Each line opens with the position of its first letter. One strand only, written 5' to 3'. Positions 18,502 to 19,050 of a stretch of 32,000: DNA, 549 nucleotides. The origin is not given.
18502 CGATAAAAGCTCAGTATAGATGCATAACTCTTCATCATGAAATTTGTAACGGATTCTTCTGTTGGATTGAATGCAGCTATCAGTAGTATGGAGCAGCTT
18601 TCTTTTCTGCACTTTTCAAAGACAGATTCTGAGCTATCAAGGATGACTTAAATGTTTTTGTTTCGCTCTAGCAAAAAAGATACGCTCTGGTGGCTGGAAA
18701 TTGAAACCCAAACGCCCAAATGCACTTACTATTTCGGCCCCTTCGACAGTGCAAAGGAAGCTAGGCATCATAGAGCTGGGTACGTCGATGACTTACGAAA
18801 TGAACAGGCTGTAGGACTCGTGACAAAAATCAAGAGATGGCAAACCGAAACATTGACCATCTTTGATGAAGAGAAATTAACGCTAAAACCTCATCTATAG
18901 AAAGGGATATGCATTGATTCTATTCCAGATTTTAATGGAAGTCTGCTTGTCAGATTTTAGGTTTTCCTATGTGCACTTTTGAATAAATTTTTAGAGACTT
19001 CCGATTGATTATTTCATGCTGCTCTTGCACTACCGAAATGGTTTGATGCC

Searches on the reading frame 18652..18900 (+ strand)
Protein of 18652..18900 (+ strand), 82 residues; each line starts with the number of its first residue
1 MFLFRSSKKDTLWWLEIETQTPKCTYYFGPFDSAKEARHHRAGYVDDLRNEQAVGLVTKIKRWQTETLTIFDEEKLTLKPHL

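Call 57: search_protein_families(library=pfam, proteins=[window:18652-18900:+], max_evalue=0.01)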
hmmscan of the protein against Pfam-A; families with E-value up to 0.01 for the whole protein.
window:18652-18900:+ (82 aa): 1 family
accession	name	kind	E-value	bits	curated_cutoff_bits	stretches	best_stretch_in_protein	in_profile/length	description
PF08846.15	DUF1816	-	2.4e-26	91.9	27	1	10-70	5-65/65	Domain of unknown function (DUF1816)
